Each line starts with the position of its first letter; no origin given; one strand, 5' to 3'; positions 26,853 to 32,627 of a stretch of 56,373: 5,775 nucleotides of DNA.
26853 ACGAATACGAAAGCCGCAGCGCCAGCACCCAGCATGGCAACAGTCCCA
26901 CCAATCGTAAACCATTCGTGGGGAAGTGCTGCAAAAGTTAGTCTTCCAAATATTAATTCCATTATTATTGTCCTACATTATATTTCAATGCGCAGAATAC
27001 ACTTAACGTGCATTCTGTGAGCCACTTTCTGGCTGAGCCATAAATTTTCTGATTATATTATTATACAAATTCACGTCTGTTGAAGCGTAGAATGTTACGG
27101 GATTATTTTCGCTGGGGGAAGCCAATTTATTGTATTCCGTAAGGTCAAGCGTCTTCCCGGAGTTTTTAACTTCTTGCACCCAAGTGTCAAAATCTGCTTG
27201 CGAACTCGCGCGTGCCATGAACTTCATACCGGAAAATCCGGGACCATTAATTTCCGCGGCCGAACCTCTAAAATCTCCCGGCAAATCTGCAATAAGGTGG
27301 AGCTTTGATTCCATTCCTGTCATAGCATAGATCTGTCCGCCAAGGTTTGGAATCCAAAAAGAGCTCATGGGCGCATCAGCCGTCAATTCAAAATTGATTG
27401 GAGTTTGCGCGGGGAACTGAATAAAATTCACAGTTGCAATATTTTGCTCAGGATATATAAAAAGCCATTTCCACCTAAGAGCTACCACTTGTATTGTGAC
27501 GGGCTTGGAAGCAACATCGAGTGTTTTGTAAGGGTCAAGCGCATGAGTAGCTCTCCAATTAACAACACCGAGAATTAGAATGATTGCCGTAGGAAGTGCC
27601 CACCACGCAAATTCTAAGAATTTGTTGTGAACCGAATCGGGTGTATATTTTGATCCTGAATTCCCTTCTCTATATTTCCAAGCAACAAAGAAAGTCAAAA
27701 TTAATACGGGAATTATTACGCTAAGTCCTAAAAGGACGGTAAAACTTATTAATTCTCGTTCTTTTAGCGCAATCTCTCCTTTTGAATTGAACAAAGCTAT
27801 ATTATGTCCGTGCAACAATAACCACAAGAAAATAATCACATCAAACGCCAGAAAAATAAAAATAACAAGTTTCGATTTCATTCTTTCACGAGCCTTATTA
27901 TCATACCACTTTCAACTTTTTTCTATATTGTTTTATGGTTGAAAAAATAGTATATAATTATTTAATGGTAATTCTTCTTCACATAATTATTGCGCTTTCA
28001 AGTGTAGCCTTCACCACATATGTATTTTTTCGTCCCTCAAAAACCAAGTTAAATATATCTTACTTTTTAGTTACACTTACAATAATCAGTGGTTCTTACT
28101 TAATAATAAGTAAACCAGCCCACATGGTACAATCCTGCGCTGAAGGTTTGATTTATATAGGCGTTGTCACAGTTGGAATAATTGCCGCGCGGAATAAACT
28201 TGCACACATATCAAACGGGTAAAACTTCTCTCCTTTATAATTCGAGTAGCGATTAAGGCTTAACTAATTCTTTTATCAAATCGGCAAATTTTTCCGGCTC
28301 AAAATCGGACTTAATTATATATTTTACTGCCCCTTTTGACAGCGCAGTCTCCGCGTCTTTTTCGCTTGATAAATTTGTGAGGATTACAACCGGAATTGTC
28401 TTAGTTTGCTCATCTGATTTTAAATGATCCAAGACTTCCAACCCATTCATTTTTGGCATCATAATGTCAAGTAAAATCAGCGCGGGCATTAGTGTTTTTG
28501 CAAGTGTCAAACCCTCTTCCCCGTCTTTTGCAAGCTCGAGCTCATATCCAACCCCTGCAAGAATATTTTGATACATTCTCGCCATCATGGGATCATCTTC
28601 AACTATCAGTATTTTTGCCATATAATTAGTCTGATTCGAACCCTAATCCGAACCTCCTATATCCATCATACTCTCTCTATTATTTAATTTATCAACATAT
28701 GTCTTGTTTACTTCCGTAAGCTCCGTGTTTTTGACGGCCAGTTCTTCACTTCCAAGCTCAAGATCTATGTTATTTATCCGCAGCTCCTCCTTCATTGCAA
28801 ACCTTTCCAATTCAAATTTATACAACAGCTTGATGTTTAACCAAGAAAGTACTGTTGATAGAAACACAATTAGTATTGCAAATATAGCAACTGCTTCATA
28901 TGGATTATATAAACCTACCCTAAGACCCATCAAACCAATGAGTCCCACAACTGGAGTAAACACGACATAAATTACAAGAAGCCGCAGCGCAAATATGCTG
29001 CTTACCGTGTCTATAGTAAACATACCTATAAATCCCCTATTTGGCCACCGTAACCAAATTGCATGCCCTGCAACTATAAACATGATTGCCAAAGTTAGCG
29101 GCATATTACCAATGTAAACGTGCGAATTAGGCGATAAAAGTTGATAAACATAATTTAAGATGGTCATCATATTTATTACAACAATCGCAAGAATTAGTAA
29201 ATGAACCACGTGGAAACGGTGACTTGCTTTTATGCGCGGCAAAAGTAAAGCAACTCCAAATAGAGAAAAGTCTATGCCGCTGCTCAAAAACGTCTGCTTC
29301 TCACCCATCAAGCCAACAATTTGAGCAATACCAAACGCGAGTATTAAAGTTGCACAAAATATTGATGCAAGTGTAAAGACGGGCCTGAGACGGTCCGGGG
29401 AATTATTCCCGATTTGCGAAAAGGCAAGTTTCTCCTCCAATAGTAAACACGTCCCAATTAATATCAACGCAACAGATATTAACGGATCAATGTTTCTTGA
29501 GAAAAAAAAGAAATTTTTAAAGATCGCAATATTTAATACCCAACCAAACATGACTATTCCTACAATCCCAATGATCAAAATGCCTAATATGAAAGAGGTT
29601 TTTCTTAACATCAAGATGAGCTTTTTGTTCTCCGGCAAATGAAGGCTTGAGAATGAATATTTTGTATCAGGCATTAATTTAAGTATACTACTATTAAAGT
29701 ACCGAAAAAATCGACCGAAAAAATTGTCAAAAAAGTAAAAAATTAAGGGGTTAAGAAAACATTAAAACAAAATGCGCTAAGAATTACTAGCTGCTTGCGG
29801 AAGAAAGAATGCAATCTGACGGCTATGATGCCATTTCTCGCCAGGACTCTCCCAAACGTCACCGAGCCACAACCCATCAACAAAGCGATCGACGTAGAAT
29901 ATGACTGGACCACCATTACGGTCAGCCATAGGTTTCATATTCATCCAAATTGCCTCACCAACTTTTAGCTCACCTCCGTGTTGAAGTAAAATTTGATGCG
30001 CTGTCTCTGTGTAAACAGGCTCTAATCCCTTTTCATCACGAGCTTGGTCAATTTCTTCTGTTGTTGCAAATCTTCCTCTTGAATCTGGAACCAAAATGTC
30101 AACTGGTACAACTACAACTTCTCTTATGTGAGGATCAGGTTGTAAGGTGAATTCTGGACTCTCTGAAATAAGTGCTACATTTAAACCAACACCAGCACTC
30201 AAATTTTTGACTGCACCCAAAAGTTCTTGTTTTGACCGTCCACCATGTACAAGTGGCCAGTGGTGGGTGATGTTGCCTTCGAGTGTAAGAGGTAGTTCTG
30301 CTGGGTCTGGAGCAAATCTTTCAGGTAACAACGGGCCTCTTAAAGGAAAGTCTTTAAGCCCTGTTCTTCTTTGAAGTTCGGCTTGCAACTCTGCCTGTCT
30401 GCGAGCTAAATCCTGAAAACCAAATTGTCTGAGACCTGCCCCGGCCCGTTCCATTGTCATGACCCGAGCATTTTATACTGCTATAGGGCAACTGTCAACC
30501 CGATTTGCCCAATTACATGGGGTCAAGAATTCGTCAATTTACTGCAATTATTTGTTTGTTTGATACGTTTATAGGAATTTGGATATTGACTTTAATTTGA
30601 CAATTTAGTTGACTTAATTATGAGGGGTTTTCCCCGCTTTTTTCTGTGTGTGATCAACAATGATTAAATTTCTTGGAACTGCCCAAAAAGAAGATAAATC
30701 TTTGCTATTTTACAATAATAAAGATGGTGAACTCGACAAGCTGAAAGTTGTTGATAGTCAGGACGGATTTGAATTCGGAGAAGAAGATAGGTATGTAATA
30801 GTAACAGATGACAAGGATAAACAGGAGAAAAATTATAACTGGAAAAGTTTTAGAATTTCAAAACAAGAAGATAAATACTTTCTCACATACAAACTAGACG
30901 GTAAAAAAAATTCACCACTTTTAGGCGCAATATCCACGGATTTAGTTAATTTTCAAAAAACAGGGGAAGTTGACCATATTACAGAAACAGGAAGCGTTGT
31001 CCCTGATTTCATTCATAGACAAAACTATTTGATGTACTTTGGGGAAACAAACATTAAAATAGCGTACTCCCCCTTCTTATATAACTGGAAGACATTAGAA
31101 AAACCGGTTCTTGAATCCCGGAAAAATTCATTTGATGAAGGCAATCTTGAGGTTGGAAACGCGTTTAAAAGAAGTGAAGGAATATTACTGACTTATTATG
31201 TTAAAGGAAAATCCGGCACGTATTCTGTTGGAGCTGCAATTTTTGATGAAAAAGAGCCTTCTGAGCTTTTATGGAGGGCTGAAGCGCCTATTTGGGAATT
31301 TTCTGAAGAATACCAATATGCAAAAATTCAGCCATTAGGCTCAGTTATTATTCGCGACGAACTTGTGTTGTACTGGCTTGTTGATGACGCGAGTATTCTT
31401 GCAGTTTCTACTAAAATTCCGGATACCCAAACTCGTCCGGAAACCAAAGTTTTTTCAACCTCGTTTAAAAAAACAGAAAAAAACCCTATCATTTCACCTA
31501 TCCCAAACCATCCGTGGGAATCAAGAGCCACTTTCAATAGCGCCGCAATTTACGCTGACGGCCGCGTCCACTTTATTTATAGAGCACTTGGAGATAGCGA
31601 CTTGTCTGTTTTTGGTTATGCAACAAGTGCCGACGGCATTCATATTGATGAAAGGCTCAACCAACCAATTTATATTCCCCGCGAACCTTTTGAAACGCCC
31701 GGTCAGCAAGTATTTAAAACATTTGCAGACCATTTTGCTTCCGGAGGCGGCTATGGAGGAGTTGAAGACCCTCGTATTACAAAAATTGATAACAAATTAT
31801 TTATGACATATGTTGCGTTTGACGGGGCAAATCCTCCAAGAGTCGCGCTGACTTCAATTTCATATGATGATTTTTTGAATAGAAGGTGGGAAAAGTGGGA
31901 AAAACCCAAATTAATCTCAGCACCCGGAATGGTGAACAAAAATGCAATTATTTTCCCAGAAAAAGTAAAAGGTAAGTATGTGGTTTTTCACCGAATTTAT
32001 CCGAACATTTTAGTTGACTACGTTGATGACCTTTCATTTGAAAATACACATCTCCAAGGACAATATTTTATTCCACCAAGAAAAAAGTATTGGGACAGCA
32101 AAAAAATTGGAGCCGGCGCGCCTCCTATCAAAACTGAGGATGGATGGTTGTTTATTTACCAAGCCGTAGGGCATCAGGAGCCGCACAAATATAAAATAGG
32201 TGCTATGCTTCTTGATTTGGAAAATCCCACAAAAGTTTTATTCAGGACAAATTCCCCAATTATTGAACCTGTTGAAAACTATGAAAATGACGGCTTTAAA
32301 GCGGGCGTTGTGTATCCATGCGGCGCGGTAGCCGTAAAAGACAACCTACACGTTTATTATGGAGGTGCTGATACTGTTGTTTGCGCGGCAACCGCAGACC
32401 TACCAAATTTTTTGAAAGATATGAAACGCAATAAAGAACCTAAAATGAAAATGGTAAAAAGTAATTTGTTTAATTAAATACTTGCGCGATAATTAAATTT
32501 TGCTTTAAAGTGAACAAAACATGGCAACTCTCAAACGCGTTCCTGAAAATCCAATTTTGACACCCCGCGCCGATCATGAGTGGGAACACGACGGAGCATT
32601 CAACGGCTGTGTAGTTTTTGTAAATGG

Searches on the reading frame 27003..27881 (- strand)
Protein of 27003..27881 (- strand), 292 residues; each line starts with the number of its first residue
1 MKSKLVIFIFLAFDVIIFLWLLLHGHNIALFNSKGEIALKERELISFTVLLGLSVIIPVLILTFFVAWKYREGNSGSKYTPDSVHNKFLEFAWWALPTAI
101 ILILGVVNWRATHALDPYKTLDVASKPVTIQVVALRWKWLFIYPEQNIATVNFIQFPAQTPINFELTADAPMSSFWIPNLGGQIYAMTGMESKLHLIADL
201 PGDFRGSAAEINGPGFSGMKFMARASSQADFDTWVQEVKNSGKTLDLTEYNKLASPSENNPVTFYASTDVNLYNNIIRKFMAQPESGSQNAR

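Call 6: search_protein_families(library=ncbifam, proteins=[window:27003-27881:-])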
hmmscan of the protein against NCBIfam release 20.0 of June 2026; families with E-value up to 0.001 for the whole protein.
window:27003-27881:- (292 aa): 5 families
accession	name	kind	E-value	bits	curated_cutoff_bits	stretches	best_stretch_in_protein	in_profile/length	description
NF007816.0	PRK10525.1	equivalog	3.2e-98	328.8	511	1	20-287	19-288/318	cytochrome o ubiquinol oxidase subunit II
TIGR01433.1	CyoA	equivalog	5.8e-85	284.3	266.2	1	17-239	4-226/226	ubiquinol oxidase subunit II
TIGR01432.1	QOXA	equivalog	5.1e-50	169.9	240.95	1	21-239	9-227/227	cytochrome aa3 quinol oxidase subunit II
TIGR02866.1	CoxB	equivalog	8.3e-34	116.9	147.7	1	36-235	4-201/202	cytochrome c oxidase subunit II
NF050117.1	aa3_CtaC_Actin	exception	3.5e-18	65.7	250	1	48-236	44-243/244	aa3-type cytochrome oxidase subunit II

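Call 25: search_solved_structures(query=window:27003-27881:-, show_alignments=1)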
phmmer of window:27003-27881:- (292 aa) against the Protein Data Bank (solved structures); distinct sequences matched with E-value up to 0.001: 33.
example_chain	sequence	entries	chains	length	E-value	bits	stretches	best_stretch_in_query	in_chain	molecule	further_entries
1fft_B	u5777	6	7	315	7.5e-80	272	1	21-286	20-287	UBIQUINOL OXIDASE | Ubiquinol oxidase subunit 2 | Cytochrome bo(3) ubiquinol oxidase subunit 2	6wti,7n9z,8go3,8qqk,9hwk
7xmc_B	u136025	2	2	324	8.2e-80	271.9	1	21-286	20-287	Ubiquinol oxidase subunit 2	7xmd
7cub_B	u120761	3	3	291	3.1e-78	266.7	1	27-286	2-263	Cytochrome bo(3) ubiquinol oxidase subunit 2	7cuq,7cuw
8f68_B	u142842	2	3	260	9.2e-78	265.2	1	25-282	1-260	Cytochrome bo(3) ubiquinol oxidase subunit 2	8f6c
9ufb_B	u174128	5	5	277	3.8e-60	207.3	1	28-245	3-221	Ubiquinol oxidase subunit 2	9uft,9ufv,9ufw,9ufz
1cyw_A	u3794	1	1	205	1.1e-55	192.8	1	112-286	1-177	CYOA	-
1cyx_A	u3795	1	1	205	2.9e-55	191.3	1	112-286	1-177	CYOA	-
6kob_B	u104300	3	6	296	4.8e-43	151.2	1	27-268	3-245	Quinol oxidase subunit 2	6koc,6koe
2yev_B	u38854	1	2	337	7.5e-19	71.8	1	21-241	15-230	CYTOCHROME C OXIDASE SUBUNIT 2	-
1m56_B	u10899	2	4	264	6.4e-11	45.8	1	43-154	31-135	CYTOCHROME C OXIDASE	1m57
2gsm_B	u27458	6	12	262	1.8e-10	44.3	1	43-154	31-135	Cytochrome c oxidase subunit 2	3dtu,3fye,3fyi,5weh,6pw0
3om3_B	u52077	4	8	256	2e-10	44.2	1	43-154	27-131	Cytochrome c oxidase subunit 2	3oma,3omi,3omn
6pw1_B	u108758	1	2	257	2e-10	44.2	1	43-154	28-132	Cytochrome c oxidase subunit 2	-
6ci0_B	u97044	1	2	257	1.5e-09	41.3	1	43-154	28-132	Cytochrome c oxidase subunit 2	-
7jro_b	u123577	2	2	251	2.8e-09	40.4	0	152-236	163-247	Cytochrome c oxidase subunit 2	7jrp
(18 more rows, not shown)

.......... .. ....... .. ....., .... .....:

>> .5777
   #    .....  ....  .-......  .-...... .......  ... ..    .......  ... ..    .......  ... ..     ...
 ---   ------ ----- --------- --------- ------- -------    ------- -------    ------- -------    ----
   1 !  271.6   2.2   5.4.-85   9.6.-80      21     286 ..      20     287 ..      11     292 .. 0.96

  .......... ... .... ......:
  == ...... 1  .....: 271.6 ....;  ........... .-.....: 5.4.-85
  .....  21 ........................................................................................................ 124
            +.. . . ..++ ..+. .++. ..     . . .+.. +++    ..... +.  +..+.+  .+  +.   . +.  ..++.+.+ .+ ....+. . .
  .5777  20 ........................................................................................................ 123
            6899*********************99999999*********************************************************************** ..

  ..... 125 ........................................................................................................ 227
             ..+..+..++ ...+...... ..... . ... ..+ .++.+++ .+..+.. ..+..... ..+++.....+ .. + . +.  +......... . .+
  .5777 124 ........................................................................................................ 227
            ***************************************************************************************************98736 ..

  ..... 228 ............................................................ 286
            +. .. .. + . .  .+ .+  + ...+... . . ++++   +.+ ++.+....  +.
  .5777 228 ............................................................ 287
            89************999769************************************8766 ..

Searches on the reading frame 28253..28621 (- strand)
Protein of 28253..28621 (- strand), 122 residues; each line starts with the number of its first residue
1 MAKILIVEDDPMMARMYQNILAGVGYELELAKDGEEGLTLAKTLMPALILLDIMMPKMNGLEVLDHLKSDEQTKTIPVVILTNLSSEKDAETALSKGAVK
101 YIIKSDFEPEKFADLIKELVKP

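Call 6: search_protein_families(library=ncbifam, proteins=[window:28253-28621:-])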
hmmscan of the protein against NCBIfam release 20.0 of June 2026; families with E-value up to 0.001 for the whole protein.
window:28253-28621:- (122 aa): 97 families (the best 25 are shown)
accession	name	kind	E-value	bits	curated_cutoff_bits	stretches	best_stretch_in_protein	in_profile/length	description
TIGR02154.1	PhoB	equivalog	8.6e-23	80.8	296.2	1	2-112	3-112/226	phosphate regulon transcriptional regulator PhoB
NF007135.0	PRK09581.1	equivalog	1.9e-22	79.7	474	1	1-104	2-105/457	PleD family two-component system response regulator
NF045944.1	ResRegRpaBCyano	equivalog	3.9e-21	75.5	330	1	5-117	1-109/229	response regulator transcription factor RpaB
NF007935.0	PRK10651.1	equivalog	7.6e-20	71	250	1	2-118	7-122/216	two-component system response regulator NarL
NF053854.1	RespRegPhoBBctds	equivalog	2.4e-19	69.6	270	1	4-104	1-100/225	two-component system response regulator PhoB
NF040689.1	MtrAB_MtrA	equivalog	3e-19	69.2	300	1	4-112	1-105/219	MtrAB system response regulator MtrA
NF038297.2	hybrid_HK_HrmK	equivalog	7e-19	67.9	725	1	2-105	491-594/607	hybrid histidine kinase/response regulator HrmK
NF008469.0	PRK11361.1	equivalog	8.6e-19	67.5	714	1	2-105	5-106/461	acetoacetate metabolism transcriptional regulator AtoC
NF045717.1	DVU0259_DivK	exception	9.6e-19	67.7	160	1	2-120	3-116/117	DVU0259 family response regulator domain-containing protein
TIGR01387.1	cztR_silR_copR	subfamily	2.9e-18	66.3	279.2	1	4-115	1-106/218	heavy metal response regulator transcription factor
NF008199.0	PRK10955.1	equivalog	2.6e-17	63.5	341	1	1-108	1-104/232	envelope stress response regulator transcription factor CpxR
NF007969.0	PRK10693.1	equivalog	3.6e-17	62.4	329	1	3-105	9-109/337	two-component system response regulator RssB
NF045991.1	RespRegCtrARhodob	equivalog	4.7e-17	62.5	350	1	3-120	2-116/224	response regulator transcription factor CtrA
NF041733.1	resp_reg_CseB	equivalog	8.9e-17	61.2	350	1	3-105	2-101/228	two-component system response regulator CseB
NF040534.1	resp_reg_YycF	equivalog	3.3e-16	59.2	340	1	3-105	2-101/231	response regulator YycF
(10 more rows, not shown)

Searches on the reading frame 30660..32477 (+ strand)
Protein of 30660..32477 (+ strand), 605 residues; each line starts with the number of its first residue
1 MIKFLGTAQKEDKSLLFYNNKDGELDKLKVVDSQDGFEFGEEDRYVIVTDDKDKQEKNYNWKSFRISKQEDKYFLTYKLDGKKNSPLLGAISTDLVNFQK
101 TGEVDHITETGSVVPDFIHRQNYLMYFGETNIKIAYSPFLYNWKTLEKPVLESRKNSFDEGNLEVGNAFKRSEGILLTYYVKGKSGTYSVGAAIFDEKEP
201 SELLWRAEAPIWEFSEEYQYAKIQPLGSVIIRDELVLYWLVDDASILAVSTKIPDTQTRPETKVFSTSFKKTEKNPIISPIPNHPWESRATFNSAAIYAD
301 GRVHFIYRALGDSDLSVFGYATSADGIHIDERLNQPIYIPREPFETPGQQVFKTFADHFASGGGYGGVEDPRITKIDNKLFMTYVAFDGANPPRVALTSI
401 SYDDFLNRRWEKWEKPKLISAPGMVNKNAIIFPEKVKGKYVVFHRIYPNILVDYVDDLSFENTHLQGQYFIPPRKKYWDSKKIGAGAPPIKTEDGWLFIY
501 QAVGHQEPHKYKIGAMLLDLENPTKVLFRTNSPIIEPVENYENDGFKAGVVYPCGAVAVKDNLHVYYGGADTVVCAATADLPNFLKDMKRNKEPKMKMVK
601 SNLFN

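Call 26: search_protein_families(library=pfam, proteins=[window:30660-32477:+])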
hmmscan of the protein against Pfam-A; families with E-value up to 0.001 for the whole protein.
window:30660-32477:+ (605 aa): 1 family
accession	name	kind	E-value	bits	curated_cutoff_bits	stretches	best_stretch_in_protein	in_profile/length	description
PF04041.19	Glyco_hydro_130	-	8.5e-63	212.7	26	2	271-587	4-317/320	beta-1,4-mannooligosaccharide phosphorylase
